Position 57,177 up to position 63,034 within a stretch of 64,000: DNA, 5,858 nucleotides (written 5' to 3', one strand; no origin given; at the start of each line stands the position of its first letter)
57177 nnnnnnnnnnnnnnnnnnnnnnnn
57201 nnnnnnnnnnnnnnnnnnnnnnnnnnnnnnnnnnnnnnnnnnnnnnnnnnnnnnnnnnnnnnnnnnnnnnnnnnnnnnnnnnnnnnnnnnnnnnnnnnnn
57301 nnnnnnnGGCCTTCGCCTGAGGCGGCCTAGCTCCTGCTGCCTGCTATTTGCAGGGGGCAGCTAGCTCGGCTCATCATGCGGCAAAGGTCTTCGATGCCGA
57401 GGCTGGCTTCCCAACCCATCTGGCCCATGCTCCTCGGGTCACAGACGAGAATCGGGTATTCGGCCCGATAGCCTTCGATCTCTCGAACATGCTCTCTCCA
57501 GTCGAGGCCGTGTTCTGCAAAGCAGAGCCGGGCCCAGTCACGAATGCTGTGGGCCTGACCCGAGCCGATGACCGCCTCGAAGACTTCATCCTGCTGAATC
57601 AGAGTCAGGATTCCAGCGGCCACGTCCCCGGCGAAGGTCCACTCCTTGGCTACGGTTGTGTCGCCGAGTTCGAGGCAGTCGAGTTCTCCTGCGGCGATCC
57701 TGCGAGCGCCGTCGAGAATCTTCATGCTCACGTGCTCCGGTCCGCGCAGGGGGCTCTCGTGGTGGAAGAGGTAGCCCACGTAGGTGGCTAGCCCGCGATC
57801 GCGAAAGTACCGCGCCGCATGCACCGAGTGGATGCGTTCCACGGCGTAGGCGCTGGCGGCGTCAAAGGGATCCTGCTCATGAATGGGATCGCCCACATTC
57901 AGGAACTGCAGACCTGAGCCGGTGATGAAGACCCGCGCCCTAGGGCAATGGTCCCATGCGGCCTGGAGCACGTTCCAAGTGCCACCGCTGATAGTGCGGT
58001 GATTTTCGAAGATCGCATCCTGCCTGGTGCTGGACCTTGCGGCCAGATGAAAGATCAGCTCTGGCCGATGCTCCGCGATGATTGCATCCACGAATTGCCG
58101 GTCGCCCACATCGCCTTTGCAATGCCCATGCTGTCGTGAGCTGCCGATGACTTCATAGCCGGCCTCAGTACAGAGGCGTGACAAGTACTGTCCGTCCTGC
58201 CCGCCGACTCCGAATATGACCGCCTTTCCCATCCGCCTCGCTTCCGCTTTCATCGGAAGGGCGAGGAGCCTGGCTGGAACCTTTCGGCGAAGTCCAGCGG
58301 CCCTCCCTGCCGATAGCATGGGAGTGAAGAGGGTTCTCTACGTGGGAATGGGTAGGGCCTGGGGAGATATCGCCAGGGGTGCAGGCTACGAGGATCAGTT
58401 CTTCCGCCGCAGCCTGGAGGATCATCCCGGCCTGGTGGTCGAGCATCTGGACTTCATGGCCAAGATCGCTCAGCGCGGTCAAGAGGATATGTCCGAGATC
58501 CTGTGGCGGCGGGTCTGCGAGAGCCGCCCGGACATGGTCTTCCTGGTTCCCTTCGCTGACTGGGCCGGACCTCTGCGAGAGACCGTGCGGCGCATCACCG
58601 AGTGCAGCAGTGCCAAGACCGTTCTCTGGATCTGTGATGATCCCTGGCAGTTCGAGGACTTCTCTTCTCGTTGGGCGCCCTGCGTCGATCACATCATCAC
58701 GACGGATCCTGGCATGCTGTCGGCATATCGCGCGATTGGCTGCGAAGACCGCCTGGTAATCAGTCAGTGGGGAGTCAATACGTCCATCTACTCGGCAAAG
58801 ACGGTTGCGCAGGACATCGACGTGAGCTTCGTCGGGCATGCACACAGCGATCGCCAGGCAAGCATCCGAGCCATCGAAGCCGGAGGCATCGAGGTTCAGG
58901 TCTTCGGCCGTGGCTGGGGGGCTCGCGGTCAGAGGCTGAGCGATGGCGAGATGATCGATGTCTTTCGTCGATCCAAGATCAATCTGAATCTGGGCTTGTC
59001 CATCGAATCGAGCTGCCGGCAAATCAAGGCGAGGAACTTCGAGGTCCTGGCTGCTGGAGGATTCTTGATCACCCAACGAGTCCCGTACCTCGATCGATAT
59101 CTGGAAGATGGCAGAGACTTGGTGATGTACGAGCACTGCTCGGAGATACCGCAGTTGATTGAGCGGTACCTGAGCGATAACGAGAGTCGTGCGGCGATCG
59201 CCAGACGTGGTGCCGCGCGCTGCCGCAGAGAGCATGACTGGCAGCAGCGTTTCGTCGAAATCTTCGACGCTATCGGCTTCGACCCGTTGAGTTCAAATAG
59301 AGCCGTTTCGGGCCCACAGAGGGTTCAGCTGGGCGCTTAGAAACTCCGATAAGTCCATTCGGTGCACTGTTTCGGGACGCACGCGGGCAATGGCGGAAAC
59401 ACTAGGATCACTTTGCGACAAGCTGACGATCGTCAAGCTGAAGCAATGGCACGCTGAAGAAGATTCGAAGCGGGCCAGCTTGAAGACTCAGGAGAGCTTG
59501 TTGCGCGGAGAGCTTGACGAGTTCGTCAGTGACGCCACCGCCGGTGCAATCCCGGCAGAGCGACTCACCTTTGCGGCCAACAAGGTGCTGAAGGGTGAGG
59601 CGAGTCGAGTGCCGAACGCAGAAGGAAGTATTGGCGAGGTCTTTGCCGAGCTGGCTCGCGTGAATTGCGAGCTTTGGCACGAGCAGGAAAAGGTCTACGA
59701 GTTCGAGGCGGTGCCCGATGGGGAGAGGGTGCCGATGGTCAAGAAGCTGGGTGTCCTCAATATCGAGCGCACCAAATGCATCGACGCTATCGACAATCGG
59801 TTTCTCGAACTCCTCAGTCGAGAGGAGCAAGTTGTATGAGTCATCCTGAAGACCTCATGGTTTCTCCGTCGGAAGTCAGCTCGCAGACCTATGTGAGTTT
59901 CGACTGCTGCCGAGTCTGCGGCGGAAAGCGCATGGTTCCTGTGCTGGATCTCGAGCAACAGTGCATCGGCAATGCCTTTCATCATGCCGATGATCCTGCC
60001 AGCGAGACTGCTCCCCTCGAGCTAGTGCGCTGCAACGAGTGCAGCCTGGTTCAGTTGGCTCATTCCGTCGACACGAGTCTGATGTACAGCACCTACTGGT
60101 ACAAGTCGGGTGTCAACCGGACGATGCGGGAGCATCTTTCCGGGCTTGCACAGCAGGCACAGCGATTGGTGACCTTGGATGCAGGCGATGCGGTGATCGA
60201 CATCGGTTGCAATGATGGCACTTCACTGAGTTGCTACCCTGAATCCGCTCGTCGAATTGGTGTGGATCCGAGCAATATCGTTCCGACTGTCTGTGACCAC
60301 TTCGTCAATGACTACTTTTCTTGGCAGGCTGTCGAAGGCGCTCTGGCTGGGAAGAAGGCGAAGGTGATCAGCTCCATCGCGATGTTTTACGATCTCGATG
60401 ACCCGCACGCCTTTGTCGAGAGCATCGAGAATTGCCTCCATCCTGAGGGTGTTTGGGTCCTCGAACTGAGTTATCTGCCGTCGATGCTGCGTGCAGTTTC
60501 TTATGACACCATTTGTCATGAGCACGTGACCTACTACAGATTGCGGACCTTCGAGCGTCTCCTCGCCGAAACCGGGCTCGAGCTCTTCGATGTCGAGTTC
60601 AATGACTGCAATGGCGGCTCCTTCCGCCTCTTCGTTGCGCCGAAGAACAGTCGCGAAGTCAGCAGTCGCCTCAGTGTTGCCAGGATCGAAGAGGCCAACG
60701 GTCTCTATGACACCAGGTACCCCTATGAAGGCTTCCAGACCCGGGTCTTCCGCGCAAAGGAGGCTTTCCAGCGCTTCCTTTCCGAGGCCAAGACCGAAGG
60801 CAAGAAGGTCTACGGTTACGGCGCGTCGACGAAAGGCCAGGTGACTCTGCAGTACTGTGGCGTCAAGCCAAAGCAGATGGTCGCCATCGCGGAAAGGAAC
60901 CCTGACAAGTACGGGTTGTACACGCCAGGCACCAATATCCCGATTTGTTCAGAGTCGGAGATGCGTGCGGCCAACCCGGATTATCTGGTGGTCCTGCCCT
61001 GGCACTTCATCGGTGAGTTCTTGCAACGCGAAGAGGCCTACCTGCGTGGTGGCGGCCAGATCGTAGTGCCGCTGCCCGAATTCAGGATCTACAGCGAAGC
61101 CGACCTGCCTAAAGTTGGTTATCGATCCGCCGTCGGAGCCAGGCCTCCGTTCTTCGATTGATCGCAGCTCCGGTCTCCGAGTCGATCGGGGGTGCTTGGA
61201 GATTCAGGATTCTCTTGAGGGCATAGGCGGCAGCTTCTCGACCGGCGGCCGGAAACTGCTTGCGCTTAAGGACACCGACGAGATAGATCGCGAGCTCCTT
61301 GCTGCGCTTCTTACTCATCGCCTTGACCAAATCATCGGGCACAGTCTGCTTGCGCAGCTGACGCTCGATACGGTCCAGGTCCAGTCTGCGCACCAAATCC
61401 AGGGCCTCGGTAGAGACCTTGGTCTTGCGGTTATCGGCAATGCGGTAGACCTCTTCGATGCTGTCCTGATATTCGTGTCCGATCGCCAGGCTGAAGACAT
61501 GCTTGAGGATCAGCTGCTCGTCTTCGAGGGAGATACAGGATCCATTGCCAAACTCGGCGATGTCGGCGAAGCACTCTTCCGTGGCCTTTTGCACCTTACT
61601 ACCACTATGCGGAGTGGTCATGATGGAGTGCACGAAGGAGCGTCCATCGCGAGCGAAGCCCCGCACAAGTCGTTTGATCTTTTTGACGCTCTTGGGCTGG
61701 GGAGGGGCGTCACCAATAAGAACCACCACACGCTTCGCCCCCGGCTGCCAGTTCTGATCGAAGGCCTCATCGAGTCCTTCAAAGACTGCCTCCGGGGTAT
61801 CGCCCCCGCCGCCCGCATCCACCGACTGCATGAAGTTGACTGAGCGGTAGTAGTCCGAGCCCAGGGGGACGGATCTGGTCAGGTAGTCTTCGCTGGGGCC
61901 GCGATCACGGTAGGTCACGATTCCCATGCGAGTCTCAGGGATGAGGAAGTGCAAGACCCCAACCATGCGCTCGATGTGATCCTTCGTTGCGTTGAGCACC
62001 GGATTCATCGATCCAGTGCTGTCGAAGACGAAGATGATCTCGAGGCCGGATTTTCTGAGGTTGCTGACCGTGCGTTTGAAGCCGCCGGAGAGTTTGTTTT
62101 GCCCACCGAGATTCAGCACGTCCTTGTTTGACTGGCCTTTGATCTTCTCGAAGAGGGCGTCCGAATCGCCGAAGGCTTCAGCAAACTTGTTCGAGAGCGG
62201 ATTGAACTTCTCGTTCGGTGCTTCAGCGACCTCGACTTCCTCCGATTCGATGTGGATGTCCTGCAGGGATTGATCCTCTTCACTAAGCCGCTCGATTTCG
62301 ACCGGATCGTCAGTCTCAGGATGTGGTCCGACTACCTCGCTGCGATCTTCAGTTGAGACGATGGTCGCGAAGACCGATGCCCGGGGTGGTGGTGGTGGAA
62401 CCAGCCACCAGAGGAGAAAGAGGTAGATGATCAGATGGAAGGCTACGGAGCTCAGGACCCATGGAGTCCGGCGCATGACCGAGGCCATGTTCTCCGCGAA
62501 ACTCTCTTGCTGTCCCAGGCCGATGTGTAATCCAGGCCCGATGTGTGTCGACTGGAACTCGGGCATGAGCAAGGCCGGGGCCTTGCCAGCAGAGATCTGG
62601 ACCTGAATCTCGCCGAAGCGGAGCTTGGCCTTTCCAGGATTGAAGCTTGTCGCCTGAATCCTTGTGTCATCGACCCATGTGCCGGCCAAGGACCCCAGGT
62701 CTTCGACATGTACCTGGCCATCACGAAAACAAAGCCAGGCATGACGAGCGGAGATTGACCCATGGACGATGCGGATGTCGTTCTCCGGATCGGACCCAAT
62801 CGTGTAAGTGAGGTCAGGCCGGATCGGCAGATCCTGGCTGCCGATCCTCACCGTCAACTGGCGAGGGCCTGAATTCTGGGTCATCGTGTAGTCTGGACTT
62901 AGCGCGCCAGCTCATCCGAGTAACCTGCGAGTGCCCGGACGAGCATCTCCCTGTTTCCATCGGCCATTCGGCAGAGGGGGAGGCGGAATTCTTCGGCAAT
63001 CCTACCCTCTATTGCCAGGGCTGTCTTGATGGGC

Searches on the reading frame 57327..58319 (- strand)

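Call 7: search_protein_families(library=pfam, proteins=[window:57327-58319:-], max_evalue=0.001)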
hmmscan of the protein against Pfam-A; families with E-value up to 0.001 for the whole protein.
window:57327-58319:- (330 aa): 3 families
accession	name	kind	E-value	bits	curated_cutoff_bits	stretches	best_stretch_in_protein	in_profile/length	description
PF16363.11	GDP_Man_Dehyd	-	2.9e-42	145.7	27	1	35-316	2-332/332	GDP-mannose 4,6 dehydratase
PF01370.27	Epimerase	-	1.4e-30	107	20.9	1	34-244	2-228/240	NAD dependent epimerase/dehydratase family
PF04321.23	RmlD_sub_bind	-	4.6e-05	23.1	27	1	33-95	3-61/287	RmlD substrate binding domain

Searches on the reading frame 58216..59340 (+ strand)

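Call 7: search_protein_families(library=pfam, proteins=[window:58216-59340:+], max_evalue=0.001)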
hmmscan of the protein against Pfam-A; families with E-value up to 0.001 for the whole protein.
window:58216-59340:+ (374 aa): 1 family
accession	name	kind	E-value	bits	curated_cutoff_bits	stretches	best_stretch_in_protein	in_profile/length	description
PF13524.12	Glyco_trans_1_2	-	5.3e-28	98.2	25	1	215-350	4-143/144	Glycosyl transferase-like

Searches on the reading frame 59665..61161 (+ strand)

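Call 7: search_protein_families(library=pfam, proteins=[window:59665-61161:+], max_evalue=0.001)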
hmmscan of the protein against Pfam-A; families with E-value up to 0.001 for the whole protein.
window:59665-61161:+ (498 aa): 3 families
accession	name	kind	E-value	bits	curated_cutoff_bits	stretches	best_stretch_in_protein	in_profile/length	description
PF08484.17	Methyltransf_14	-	3.3e-46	157.5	23.5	1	315-471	2-160/160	C-methyltransferase C-terminal domain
PF13489.12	Methyltransf_23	-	2.7e-17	63.4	27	1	161-307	9-161/164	Methyltransferase domain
PF08421.16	Methyltransf_13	-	3.1e-15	56.5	31.3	1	82-141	1-62/62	Putative zinc binding domain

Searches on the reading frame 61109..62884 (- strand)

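Call 7: search_protein_families(library=pfam, proteins=[window:61109-62884:-], max_evalue=0.001)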
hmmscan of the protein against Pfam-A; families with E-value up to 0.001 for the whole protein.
window:61109-62884:- (591 aa): 5 families
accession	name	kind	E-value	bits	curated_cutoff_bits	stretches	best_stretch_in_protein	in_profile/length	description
PF00498.31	FHA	-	2.5e-13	50.7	20.7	1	27-79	1-56/67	FHA domain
PF00092.34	VWA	-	1.2e-07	32.6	23.8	1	283-402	2-122/174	von Willebrand factor type A domain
PF13519.12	VWA_2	-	1.5e-07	32.4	27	1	283-393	1-106/107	von Willebrand factor type A domain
PF25106.1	VWA_4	-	1.7e-07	31.4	27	1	283-453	2-167/169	von Willebrand factor A domain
PF16697.10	Yop-YscD_cpl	-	2.6e-07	31.3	33.2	1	26-84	18-78/94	Inner membrane component of T3SS, cytoplasmic domain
